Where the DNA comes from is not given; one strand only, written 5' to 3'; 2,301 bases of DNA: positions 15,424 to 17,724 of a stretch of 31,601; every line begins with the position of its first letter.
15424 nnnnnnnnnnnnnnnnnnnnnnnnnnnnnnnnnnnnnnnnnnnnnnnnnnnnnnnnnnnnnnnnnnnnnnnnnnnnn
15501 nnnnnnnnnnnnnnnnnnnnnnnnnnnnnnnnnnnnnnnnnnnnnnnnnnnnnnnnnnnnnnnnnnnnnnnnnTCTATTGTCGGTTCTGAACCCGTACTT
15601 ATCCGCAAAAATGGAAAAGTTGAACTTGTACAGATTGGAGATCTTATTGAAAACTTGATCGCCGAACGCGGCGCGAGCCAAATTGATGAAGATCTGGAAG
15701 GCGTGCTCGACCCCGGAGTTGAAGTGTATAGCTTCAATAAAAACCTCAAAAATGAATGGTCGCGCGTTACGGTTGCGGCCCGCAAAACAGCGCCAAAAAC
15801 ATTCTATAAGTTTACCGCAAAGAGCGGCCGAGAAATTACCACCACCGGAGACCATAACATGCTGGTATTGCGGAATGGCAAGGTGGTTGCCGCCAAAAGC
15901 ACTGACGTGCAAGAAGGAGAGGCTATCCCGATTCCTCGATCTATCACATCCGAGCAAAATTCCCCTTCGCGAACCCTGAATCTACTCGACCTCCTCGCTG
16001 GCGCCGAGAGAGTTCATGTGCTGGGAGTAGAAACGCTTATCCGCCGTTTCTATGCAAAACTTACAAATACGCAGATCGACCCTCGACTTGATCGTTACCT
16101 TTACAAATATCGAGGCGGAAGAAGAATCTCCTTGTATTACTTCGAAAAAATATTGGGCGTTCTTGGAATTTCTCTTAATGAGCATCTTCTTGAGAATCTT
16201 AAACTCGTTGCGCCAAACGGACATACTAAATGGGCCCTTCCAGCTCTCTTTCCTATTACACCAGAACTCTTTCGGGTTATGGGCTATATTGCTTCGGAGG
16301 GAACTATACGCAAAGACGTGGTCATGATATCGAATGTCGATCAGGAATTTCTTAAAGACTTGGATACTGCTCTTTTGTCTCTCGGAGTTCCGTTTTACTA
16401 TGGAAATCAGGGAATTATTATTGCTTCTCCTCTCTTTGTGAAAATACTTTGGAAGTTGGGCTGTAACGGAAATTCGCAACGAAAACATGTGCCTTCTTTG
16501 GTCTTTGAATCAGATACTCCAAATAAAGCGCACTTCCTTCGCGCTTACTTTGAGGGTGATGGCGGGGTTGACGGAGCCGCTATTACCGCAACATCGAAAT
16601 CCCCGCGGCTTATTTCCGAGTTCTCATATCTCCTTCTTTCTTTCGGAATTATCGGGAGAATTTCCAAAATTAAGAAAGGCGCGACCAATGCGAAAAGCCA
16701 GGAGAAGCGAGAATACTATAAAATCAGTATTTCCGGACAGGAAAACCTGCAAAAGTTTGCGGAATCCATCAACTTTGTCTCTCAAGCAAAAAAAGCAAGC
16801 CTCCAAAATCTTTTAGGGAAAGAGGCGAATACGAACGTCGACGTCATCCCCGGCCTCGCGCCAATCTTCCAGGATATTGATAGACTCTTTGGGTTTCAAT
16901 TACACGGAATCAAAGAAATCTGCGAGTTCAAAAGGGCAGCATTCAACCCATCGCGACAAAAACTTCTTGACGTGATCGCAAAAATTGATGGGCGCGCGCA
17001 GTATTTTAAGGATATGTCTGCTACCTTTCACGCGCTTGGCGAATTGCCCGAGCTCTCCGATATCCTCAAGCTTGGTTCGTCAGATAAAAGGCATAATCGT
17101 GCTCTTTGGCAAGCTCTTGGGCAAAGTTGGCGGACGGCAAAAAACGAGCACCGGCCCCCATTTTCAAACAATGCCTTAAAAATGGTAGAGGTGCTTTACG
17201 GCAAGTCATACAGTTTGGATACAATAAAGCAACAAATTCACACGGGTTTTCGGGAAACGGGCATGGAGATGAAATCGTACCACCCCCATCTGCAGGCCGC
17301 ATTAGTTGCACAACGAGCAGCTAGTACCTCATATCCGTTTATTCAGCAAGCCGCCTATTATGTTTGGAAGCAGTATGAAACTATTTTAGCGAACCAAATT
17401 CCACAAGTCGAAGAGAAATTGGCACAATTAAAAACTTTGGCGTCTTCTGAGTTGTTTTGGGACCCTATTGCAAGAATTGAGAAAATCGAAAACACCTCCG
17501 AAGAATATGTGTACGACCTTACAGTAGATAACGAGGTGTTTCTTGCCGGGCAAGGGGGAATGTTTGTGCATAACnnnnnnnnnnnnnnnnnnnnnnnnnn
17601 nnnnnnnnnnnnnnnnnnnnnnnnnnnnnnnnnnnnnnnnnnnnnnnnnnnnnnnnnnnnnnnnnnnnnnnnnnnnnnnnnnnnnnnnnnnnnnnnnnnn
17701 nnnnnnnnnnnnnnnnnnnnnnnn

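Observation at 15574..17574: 667-aa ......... intein splitting the VirB4 Walker A box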

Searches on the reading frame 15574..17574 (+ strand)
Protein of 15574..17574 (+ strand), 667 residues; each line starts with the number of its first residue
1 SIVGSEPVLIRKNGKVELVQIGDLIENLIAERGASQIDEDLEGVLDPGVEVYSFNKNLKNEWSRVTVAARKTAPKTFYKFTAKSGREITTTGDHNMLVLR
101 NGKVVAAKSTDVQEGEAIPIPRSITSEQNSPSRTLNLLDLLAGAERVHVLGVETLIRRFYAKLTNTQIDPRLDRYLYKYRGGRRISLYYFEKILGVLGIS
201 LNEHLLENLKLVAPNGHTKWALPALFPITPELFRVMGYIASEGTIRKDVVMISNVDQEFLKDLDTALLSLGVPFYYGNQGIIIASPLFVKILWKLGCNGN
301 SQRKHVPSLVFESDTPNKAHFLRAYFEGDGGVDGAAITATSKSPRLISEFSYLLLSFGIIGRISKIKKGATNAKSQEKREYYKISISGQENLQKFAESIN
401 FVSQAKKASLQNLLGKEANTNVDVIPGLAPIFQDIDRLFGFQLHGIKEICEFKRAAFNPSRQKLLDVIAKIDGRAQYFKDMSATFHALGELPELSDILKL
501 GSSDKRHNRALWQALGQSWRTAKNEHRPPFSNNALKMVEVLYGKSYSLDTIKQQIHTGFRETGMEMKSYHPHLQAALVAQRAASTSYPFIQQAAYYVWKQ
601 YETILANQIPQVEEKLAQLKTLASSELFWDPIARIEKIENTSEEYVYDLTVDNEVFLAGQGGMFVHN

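Call 4: search_protein_families(library=pfam, proteins=[window:15574-17574:+], max_evalue=0.1)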
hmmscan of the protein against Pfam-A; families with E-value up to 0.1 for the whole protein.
window:15574-17574:+ (667 aa): 2 families
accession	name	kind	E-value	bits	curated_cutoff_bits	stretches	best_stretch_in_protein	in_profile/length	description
PF14528.11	LAGLIDADG_3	-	4.3e-23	81.8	22.5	2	318-399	3-81/82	LAGLIDADG-like domain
PF14890.11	Intein_splicing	-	1.1e-19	71.2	35.8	1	13-667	5-155/155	Intein splicing domain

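Call 5: search_protein_families(library=ncbifam, proteins=[window:15574-17574:+], max_evalue=0.1)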
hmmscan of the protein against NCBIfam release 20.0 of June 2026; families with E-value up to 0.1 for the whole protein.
window:15574-17574:+ (667 aa): 17 families
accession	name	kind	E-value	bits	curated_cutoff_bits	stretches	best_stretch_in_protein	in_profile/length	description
NF011491.0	PRK14898.1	equivalog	1.6e-41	142.2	783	2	1-450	76-462/860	DNA-directed RNA polymerase subunit A''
NF045703.1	rSAM_Tes_intein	exception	1e-28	99.7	1700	1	4-423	159-566/1040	tetraether lipid synthase Tes, intein-containing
NF005852.0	PRK07773.1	equivalog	8e-26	90.6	780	3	300-426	594-725/886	replicative DNA helicase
NF011303.0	PRK14715.1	equivalog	1.1e-22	79.1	1585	1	8-408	903-1317/1627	DNA-directed DNA polymerase II large subunit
NF003159.0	PRK04132.1-4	equivalog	2e-18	65.8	999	1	320-423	267-353/852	replication factor C small subunit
NF011418.0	PRK14845.1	equivalog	2.3e-18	65.4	756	1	39-454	55-349/1049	translation initiation factor IF-2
NF003157.0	PRK04132.1-2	equivalog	1.9e-17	62.5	1103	1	285-425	234-366/864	replication factor C small subunit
TIGR01445.1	intein_Nterm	domain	3.7e-12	47.1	24.5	1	2-98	2-83/83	intein N-terminal splicing region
NF011302.0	PRK14714.1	equivalog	1.5e-10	39.3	1791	1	43-154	975-1087/1350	DNA-directed DNA polymerase II large subunit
NF038162.1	RtcB_rel_intein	exception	9.9e-10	37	1150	1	39-104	113-176/961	intein-containing RtcB family protein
NF006207.0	PRK08332.1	equivalog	1.4e-09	35.8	2400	1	301-411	1080-1199/1684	vitamin B12-dependent ribonucleotide reductase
NF038098.1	GyrA_w_intein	exception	6.4e-09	34.3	1850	1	297-429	315-444/1232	intein-containing DNA gyrase subunit A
NF011287.0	PRK14698.1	equivalog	2.2e-08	32.6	1238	1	229-395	390-557/1017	V-type ATP synthase subunit A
NF003158.0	PRK04132.1-3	equivalog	0.00026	18.2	1750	0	76-124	124-173/1437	replication factor C small subunit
TIGR01443.1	intein_Cterm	domain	0.0003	20.9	15.6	1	645-667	1-23/24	intein C-terminal splicing region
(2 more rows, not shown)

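Call 14: find_homologous_proteins(query=window:15574-17574:+, max_evalue=0.00001)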
Query window:15574-17574:+ (667 aa): 43 proteins with E <= 0.00001 among 8000 candidates.
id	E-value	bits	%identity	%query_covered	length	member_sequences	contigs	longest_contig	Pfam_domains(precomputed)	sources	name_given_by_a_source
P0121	9.7e-215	733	51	100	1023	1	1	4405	PF19044.7,PF14528.12,PF12846.14,PF14890.12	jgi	-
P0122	2.1e-199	682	49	100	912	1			PF14528.12,PF14890.12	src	-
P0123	5.5e-189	648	48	100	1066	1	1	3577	PF19044.7,PF14528.12,PF12846.14,PF14890.12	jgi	-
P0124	2.6e-185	636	48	95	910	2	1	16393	PF14528.12,PF14890.12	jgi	jgi:intein/homing endonuclease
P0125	4.7e-181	622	43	88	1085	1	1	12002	PF19044.7,PF14528.12,PF12846.14,PF14890.12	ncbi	-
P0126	2.1e-175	603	44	100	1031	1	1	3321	PF19044.7,PF14528.12,PF12846.14,PF14890.12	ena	-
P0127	3.3e-164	566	44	100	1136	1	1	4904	PF19044.7,PF14528.12,PF12846.14,PF14890.12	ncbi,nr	ncbi:MAG: hypothetical protein NUV54_03165, partial [Candidatus Taylorbacteria bacterium]|nr:hypothe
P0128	1.6e-159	551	51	52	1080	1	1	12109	PF19044.7,PF14528.12,PF12846.14,PF14890.12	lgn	-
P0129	1.4e-155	538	53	72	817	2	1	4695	PF19044.7,PF14528.12,PF12846.14,PF14890.12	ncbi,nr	ncbi:ATP-binding protein, partial [Patescibacteria group bacterium]|nr:ATP-binding protein [Patescib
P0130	5.8e-151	522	43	70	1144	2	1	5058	PF19044.7,PF14528.12,PF12846.14,PF14890.12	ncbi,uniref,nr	ncbi:MAG: hypothetical protein COU09_00740 [Candidatus Harrisonbacteria bacterium CG10_big_fil_rev_8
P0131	7.6e-150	519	49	56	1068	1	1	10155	PF19044.7,PF14528.12,PF12846.14,PF14890.12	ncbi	-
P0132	1.3e-148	514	46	67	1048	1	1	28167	PF19044.7,PF14528.12,PF14890.12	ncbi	-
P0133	1.0e-146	508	44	73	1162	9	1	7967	PF19044.7,PF14528.12,PF12846.14,PF14890.12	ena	-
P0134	4.4e-143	496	38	100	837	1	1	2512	PF14528.12,PF14890.12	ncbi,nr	ncbi:hypothetical protein HY634_02815, partial [Candidatus Uhrbacteria bacterium]|nr:hypothetical pr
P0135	1.6e-138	481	43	57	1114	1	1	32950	PF19044.7,PF14528.12,PF03135.20,PF14890.12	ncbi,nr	ncbi:MAG: hypothetical protein ISS88_00385 [Candidatus Portnoybacteria bacterium]|nr:hypothetical pr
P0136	3.3e-137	477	51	67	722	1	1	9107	PF14528.12,PF14890.12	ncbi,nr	ncbi:MAG: hypothetical protein HYZ63_03410, partial [Candidatus Andersenbacteria bacterium]|nr:hypot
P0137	8.9e-123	429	49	66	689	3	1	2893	PF11130.15,PF14528.12,PF14890.12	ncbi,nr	ncbi:MAG: hypothetical protein HYT63_02690, partial [Candidatus Yanofskybacteria bacterium]|nr:hypot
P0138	8.3e-119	416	35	100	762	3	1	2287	PF14528.12,PF14890.12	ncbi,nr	ncbi:MAG: LAGLIDADG family homing endonuclease, partial [Patescibacteria group bacterium]|nr:LAGLIDA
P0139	5.0e-115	404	34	97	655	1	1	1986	PF14528.12,PF14890.12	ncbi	ncbi:MAG: LAGLIDADG family homing endonuclease, partial [Patescibacteria group bacterium]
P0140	1.8e-109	385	55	52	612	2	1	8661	PF14528.12,PF14890.12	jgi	-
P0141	5.3e-109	384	37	77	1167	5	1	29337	PF19044.7,PF14528.12,PF12846.14,PF14890.12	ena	-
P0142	3.7e-104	368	43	70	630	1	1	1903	PF14528.12,PF14890.12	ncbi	ncbi:MAG: LAGLIDADG family homing endonuclease, partial [Patescibacteria group bacterium]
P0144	1.6e-98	349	38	66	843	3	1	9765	PF01935.24,PF14528.12,PF14890.12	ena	-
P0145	2.6e-98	348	39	77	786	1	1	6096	PF14528.12,PF14890.12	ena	-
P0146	8.8e-97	343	39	65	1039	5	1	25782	PF01935.24,PF14528.12,PF12846.14,PF14890.12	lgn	-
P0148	1.5e-88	316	46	57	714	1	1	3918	PF19044.7,PF14528.12,PF12846.14,PF14890.12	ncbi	ncbi:MAG TPA: LAGLIDADG family homing endonuclease, partial [Candidatus Paceibacterota bacterium]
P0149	8.8e-86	307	58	19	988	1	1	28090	PF19044.7,PF14528.12,PF12846.14,PF14890.12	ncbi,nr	ncbi:MAG: ATP-binding protein [Candidatus Pacebacteria bacterium]|nr:ATP-binding protein [Candidatus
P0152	5.1e-47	179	30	64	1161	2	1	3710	PF12844.14,PF02151.26,PF17757.7,PF01381.29,PF14528.12,PF00271.38,PF13560.13,PF27431.1,PF14890.12,PF12344.15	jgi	-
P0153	4.4e-46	176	30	63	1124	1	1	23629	PF12844.14,PF17757.7,PF01381.29,PF14528.12,PF00271.38,PF27431.1,PF14890.12,PF12344.15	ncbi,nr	ncbi:MAG: excinuclease ABC subunit UvrB [bacterium]|nr:excinuclease ABC subunit UvrB [bacterium]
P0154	9.7e-46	175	31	57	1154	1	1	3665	PF02151.26,PF17757.7,PF14528.12,PF00271.38,PF27431.1,PF14890.12,PF12344.15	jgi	jgi:excinuclease ABC subunit B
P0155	3.4e-45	173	30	65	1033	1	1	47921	PF01935.24,PF01381.29,PF14528.12,PF14890.12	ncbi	-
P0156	3.9e-31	126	27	64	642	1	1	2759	PF01381.29,PF14528.12,PF04851.22,PF14890.12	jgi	jgi:intein/homing endonuclease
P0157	4.8e-27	113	30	32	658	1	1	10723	PF00437.27,PF14528.12,PF14890.12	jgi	-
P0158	2.4e-26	111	28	54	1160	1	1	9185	PF02151.26,PF17757.7,PF01381.29,PF14528.12,PF00271.38,PF13560.13,PF27431.1,PF04851.22,PF14890.12,PF12344.15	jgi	jgi:excinuclease ABC subunit B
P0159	5.3e-21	93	35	20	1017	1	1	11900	PF02543.22,PF16861.11,PF14528.12,PF14890.12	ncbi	-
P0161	1.3e-13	68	34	30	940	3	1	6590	PF03796.22,PF14528.12,PF14890.12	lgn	-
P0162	6.9e-7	46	34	21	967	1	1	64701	PF14528.12,PF14890.12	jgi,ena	-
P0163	8.4e-6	43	30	26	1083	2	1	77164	PF14528.12,PF00476.27,PF14890.12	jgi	jgi:DNA polymerase I-like protein with 3'-5' exonuclease and polymerase domains/intein/homing endonu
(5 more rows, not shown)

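Call 29: search_solved_structures(query=window:15574-17574:+, max_evalue=0.01, show_alignments=1)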
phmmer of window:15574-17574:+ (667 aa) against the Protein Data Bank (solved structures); distinct sequences matched with E-value up to 0.01: 13.
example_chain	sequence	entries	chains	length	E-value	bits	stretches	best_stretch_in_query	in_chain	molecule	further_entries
2cw7_A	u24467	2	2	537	6.4e-24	87.6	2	5-152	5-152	Endonuclease PI-PkoII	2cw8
5o9i_A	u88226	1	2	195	1.9e-16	62.9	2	5-126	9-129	Transcription initiation factor IIB,Transcription initiation factor IIB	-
5o9j_A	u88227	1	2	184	2.4e-16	62.6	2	5-126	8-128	Transcription initiation factor IIB,Transcription initiation factor IIB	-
6rpp_A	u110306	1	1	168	9.4e-10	40.8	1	12-119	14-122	Cell division control protein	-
6rpq_A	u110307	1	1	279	3.2e-08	35.7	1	20-125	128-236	Ubiquitin-like protein SMT3,1108aa long hypothetical cell division control protein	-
2jmz_A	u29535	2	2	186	3.2e-06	29.1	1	17-125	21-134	Hypothetical protein MJ0781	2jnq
7qss_A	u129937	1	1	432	7.5e-06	27.9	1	229-396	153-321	V-type ATP synthase alpha chain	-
7qsu_A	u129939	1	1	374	1.3e-05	27.1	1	229-395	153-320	V-ATPase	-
7oec_A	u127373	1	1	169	0.00014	23.7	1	4-123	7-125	DNA polymerase II large subunit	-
5bkh_A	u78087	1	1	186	0.00019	23.2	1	4-123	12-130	DNA polymerase II large subunit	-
2lcj_A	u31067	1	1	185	0.00047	21.9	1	70-143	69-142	Pab polC intein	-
7qst_A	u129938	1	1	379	0.002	19.9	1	228-389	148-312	V-type ATP synthase subunit A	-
9hth_A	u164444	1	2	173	0.0022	19.7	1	63-117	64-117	DNA-directed DNA polymerase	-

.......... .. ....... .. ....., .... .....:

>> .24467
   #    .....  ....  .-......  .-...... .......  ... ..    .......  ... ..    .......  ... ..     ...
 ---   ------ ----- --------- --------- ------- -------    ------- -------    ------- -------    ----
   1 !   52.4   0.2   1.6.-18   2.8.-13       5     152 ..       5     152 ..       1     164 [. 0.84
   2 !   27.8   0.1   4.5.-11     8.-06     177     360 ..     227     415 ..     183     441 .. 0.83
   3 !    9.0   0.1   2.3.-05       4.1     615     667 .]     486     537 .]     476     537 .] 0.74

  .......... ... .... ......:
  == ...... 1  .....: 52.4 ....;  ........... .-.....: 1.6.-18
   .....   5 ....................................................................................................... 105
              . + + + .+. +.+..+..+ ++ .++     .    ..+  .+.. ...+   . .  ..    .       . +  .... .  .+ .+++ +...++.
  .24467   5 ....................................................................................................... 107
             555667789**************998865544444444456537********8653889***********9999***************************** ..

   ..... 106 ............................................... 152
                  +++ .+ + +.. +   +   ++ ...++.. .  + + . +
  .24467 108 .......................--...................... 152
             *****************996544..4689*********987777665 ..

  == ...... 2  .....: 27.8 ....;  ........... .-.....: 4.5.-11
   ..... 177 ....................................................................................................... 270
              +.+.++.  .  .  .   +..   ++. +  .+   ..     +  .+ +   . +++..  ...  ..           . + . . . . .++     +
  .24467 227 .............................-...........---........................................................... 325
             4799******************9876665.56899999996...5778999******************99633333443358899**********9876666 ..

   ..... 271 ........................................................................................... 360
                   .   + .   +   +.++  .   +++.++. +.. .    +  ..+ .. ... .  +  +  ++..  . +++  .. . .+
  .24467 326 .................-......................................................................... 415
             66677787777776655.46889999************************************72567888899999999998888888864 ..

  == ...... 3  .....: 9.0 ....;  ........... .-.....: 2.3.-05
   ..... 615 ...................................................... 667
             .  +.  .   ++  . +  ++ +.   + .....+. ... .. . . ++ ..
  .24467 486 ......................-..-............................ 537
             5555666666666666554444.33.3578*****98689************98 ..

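Call 30: find_related_loci(query=window:15574-17574:+, collection=genome_contigs, flank=6000)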
Query window:15574-17574:+ (667 aa) in genome_contigs; peptide patterns used: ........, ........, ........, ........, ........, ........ (x = any residue, [..] = any of these).
26 stretches matched a pattern, but none encodes a relative of the query by tblastn (E <= 1e-3).

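Call 36: predict_structure(alignment_id=A1)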
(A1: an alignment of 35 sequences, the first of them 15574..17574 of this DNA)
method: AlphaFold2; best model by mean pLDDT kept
length: 667 residues; sequences in the alignment: 35
mean_pLDDT: 92.5   pTM: 0.86
mean pLDDT of the five models: 92.5, 92.4, 92.4, 91.6, 91.4
residues with pLDDT >= 90: 560; 70-90: 89; 50-70: 18; < 50: 0
segments of 3 or more residues with pLDDT < 50: none
pLDDT, mean of each block of 10 residues (from residue 1): 94 91 97 92 95 93 95 96 96 91 92 95 76 87 93 95 92 95 95 93 87 90 94 97 93 96 97 94 95 90 92 93 97 94 96 96 89 71 94 96 97 81 86 95 91 91 94 96 93 94 95 94 86 94 93 94 90 88 87 95 96 96 94 97 95 92 88
secondary structure, 60 per line:
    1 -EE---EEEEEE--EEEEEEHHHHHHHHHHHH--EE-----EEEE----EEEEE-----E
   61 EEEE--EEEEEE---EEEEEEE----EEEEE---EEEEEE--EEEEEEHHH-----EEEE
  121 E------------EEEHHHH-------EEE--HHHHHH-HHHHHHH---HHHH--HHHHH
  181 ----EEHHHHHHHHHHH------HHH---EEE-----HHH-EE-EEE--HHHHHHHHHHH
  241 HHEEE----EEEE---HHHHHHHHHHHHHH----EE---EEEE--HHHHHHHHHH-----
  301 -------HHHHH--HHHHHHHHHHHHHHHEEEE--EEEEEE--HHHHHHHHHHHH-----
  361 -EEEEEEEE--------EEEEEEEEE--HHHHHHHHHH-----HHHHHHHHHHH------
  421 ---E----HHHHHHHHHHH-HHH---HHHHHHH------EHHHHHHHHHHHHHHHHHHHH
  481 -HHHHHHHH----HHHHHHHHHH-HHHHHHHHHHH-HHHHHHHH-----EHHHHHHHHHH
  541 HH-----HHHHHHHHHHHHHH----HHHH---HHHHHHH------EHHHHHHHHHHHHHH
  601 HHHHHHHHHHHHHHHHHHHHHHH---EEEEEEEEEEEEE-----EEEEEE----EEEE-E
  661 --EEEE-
elements in order: E7-12 E15-20 H21-32 E42-45 E50-54 E60-64 E67-72 E76-82 E87-91 E95-100 E103-108 E117-121 E134-136 H137-140 E148-150 H153-158 H160-166 H170-173 H176-180 H187-197 E210-212 E225-227 H230-242 E243-245 E250-253 H257-270 E280-283 H286-295 H308-312 H315-329 E330-333 E336-341 H344-355 E362-369 E378-386 H389-398 H404-414 H429-439 H447-453 H461-480 H482-489 H494-503 H505-515 H517-524 H531-542 H548-561 H566-569 H573-579 H587-623 E627-639 E645-650 E655-658 E663-666
